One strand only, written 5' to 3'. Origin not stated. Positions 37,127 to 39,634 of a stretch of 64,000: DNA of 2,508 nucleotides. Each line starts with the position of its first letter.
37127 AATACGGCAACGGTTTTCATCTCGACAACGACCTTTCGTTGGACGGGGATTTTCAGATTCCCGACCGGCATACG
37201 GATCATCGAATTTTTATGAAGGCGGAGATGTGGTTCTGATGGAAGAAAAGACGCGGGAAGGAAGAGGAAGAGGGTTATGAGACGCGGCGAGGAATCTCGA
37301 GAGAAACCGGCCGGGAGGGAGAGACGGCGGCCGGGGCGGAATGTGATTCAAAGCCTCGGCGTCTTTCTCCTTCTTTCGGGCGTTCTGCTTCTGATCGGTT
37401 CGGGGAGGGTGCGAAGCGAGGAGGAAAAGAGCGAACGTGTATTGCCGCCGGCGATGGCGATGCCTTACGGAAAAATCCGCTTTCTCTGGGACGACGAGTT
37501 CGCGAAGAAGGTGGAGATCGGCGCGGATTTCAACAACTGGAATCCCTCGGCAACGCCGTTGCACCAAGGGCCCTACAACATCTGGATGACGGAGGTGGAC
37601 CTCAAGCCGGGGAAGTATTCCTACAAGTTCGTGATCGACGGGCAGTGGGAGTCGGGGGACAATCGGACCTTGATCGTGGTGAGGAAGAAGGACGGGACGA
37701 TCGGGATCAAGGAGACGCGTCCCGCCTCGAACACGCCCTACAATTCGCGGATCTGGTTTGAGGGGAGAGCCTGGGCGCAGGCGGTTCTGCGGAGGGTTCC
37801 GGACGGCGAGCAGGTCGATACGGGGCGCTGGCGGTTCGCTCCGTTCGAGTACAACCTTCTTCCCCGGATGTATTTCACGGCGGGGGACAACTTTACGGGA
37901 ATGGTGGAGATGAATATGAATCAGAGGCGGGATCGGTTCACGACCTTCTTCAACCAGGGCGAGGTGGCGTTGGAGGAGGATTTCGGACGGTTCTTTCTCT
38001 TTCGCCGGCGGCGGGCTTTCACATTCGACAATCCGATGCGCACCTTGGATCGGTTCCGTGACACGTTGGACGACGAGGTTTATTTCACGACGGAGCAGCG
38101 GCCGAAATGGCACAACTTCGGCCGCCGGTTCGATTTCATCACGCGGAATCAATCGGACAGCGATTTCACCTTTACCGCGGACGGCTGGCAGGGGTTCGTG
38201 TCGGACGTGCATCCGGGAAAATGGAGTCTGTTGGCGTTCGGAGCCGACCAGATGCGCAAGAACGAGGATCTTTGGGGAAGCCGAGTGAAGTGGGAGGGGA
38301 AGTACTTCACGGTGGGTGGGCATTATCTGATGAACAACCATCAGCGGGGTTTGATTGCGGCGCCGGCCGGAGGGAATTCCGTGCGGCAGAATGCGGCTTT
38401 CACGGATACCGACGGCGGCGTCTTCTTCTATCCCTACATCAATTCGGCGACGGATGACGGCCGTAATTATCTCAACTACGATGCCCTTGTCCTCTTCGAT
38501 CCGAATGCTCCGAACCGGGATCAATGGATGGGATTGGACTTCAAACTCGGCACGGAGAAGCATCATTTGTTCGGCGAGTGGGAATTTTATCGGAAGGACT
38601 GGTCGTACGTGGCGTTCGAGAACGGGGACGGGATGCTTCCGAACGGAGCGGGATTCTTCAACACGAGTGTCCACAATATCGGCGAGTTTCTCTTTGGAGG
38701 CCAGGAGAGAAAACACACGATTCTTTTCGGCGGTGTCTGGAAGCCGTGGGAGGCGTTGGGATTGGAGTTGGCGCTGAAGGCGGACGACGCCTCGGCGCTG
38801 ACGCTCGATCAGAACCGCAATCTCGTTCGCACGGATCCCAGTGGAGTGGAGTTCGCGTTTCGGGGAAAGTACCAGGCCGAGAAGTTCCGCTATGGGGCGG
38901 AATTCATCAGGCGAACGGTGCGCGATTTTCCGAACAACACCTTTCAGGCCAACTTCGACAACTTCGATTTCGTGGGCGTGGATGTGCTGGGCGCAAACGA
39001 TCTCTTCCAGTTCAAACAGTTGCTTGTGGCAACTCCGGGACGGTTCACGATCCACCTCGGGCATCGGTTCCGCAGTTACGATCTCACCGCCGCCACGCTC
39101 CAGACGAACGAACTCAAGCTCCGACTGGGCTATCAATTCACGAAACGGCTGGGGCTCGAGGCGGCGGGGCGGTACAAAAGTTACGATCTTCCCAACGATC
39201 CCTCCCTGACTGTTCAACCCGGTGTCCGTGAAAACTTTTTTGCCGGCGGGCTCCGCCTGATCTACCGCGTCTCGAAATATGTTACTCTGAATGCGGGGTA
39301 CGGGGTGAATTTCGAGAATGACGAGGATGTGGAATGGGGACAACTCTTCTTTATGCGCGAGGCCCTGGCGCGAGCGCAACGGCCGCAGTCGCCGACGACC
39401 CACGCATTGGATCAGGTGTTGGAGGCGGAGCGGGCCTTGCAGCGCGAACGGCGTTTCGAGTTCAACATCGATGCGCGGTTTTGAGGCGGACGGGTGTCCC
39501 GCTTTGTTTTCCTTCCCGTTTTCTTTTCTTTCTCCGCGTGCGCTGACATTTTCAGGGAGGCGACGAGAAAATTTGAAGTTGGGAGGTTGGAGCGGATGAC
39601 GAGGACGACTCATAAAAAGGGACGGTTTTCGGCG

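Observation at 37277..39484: Glycogen-binding (CBM48/AMPK-beta GBD-type) domain fused to the N-terminus of an outer-membrane beta-barrel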

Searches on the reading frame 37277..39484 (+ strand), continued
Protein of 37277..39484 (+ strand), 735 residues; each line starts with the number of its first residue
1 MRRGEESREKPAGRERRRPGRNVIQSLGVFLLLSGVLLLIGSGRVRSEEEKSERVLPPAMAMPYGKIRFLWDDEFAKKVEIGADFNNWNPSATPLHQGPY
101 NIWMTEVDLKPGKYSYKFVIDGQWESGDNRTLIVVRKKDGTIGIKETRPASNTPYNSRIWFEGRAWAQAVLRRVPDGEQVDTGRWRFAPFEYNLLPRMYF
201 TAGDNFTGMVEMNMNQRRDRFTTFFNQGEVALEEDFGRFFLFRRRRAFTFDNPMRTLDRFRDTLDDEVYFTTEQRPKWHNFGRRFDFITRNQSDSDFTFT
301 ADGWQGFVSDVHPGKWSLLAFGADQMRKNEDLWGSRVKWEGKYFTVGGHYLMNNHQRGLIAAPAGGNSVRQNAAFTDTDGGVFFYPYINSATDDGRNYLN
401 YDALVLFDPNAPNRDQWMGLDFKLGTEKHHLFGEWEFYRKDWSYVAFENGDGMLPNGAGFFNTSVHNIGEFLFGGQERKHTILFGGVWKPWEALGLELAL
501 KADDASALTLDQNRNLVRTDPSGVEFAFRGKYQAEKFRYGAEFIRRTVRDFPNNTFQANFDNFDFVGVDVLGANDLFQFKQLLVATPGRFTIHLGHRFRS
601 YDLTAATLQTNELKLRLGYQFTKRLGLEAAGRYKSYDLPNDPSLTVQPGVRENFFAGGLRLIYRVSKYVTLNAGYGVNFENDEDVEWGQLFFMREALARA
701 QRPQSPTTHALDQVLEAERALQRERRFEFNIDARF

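Call 63: fold_search(model_id=the predicted structure, library=pdb)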
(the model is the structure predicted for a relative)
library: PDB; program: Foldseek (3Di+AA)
matches with E <= 10: 1007; with E <= 0.001: 363
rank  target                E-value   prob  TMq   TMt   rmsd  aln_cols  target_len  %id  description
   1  6r2q_B                2.1e-09  1.00  0.32  0.35  17.8       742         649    9  Structure of the Mtr complex (released 2020-04-22)
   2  6bpn                  4.9e-09  1.00  0.28  0.31  19.0       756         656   10  The crystal structure of the Ferric-Catecholate import receptor Fiu from E. coli K12: Open form (C2221) (released 2018-11-28)
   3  9a3c_MODEL_1_A        9.2e-09  1.00  0.28  0.27  20.9       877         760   10  Model of E. coli Fiu by in-cell photo-crosslinking MS and deep learning (released 2023-02-24)
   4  5fr8_A                1.2e-08  1.00  0.32  0.33  15.9       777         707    8  Crystal structure of the siderophore receptor PirA from Acinetobacter baumannii (released 2016-05-11)
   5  6bpm_A                1.6e-08  1.00  0.28  0.29  18.6       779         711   10  The crystal structure of the Ferric-Catecholate import receptor Fiu from K12 E. coli: Closed form (C21) (released 2018-11-28)
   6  6i2j                  1.6e-08  1.00  0.31  0.32  20.1       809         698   10  Crystal structure of the ferric enterobactin receptor mutant (Q482A) from Pseudomonas aeruginosa (PfeA) in complex with  (released 2019-01-16)
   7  9nn6_A                2.4e-08  1.00  0.29  0.33  17.2       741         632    8  E. coli Cir in Complex with the RBD of Microcin V (released 2025-09-24)
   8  5fok_B                2.6e-08  1.00  0.26  0.29  16.7       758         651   10  Crystal structure of the siderophore receptor PiuA from Pseudomonas aeruginosa (released 2016-05-11)
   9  6r1f                  6.3e-08  1.00  0.32  0.33  20.6       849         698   10  Crystal structure of the ferric enterobactin receptor mutant R480A from Pseudomonas aeruginosa (PfeA) in complex with en (released 2019-04-10)
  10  8h1r_D                6.6e-08  1.00  0.23  0.22  18.9       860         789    8  Crystal structure of LptDE-YifL complex (released 2023-10-25)
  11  4aip_B                8.0e-08  1.00  0.34  0.37  17.3       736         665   10  The FrpB iron transporter from Neisseria meningitidis (F3-3 variant) (released 2013-01-23)
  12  5fok_A                1.1e-07  1.00  0.26  0.28  17.5       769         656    9  Crystal structure of the siderophore receptor PiuA from Pseudomonas aeruginosa (released 2016-05-11)
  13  5iv9_A                1.1e-07  1.00  0.22  0.21  18.5       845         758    9  The LPS Transporter LptDE from Klebsiella pneumoniae, full-length (released 2016-05-18)
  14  4b7o                  1.3e-07  1.00  0.31  0.35  16.4       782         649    9  THE FrpB IRON TRANSPORTER FROM NEISSERIA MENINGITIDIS (F5-1 VARIANT) APOPROTEIN FORM (released 2013-01-23)
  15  4rdt_A                1.4e-07  1.00  0.36  0.41  16.1       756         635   10  Structure of the bacterial Zn-transporter ZnuD from Neisseria meningitidis (flexible conformation bound to a zinc ion) (released 2015-08-19)
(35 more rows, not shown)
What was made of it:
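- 37751..39481 (+): 22-strand outer-membrane beta-barrel (residues 159-735) of an undescribed family. Foldseek: MtrB, TBDTs, LptD (call 63).
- On Outer-membrane beta-barrel protein (BAM substrate): Foldseek E down to 2e-9 (call 63).
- Closest known: Barrels that enclose or carry a partner: LptD-LptE, MtrB-MtrA, and the lectin barrel Wzi. Same: MtrB and LptD are top Foldseek hits (call 63).
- Foldseek's best matches include MtrB and LptD, barrels that enclose a partner protein (call 63).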

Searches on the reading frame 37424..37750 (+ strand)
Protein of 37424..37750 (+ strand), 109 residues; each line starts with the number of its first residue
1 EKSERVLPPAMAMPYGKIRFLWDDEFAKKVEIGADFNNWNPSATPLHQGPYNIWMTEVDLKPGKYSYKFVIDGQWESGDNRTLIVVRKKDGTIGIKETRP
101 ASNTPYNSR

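Call 62: search_solved_structures(query=window:37424-37750:+, max_evalue=0.01, show_alignments=3)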
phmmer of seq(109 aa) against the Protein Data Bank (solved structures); distinct sequences matched with E-value up to 0.01: 19.
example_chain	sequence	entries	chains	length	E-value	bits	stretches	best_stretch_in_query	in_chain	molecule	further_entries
2lu3_A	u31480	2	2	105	9.6e-08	35.2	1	5-91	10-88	5'-AMP-activated protein kinase subunit beta-2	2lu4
2f15_A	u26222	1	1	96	1.5e-07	34.6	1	22-92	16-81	5'-AMP-activated protein kinase, beta-2 subunit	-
4y0g_A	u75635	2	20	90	1.6e-07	34.5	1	22-84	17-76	5'-AMP-activated protein kinase subunit beta-2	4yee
1z0m_A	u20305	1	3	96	3.3e-07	33.5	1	19-85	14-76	5'-AMP-activated protein kinase, beta-1 subunit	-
1z0n_A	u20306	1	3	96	5.7e-07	32.7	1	19-85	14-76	5'-AMP-activated protein kinase, beta-1 subunit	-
4yef_A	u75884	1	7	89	6.5e-07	32.6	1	20-84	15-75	5'-AMP-activated protein kinase subunit beta-1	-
6b2e_B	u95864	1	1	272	9.5e-07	32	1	22-84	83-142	5'-AMP-activated protein kinase subunit beta-2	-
4rer_B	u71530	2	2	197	9.7e-07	32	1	24-84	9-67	5'-AMP-activated protein kinase subunit beta-2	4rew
7jhg_B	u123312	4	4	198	9.8e-07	32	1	22-84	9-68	5'-AMP-activated protein kinase subunit beta-2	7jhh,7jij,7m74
5t5t_B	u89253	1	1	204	1.5e-06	31.4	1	20-85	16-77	5'-AMP-activated protein kinase subunit beta-1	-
6c9f_B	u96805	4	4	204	1.6e-06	31.2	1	20-85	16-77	5'-AMP-activated protein kinase subunit beta-1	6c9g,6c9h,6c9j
6e4t_B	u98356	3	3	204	1.7e-06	31.2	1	20-85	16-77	5'-AMP-activated protein kinase subunit beta-1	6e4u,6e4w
4qfg_B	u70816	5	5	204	2.2e-06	30.9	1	20-85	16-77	5'-AMP-activated protein kinase subunit beta-1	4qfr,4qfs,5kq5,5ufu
4zhx_B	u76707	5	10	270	2.5e-06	30.7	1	20-85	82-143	5'-AMP-activated protein kinase subunit beta-1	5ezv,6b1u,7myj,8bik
4cfe_B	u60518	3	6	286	3.3e-06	30.3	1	20-85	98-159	5'-AMP-ACTIVATED PROTEIN KINASE SUBUNIT BETA-1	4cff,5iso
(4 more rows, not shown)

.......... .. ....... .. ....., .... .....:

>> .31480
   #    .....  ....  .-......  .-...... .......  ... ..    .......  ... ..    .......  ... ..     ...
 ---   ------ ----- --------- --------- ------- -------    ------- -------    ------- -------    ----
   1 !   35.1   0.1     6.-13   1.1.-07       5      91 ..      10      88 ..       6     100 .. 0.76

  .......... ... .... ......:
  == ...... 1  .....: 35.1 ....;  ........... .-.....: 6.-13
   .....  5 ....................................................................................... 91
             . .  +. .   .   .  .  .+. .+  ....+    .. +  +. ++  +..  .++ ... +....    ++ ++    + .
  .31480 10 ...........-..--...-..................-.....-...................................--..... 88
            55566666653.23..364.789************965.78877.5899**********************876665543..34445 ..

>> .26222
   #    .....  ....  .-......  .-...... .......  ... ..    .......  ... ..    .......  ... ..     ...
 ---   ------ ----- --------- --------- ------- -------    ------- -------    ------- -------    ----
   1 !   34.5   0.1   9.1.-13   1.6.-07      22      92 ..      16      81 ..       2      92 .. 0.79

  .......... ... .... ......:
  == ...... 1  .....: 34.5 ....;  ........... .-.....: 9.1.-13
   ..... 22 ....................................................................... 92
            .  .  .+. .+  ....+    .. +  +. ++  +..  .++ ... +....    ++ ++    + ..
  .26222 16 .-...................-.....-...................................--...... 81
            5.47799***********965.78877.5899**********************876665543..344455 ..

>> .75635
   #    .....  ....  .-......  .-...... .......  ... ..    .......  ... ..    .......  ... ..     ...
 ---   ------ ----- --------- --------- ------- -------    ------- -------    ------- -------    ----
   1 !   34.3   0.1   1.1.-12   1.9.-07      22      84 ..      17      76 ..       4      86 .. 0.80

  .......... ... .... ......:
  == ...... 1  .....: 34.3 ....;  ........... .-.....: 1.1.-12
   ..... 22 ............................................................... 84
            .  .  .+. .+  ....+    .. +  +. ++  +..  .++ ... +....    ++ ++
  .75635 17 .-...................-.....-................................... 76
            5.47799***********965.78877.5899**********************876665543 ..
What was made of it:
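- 37451..37714 (+): CBM48 / AMPK-beta glycogen-binding-type beta-sandwich (residues 59-146). PDB AMPK beta GBD hits at E about 1e-7 (call 62).
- On CBM48 / AMPK1_CBM (Pfam PF02922, PF16561): FNNW, YKF and DGQW align identically to AMPK beta GBD chains (call 62).
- Checked: The domain also hits solved AMPK beta glycogen-binding domains at E about 1e-7, with FNNW, YKF and DGQW aligned identically (call 62).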
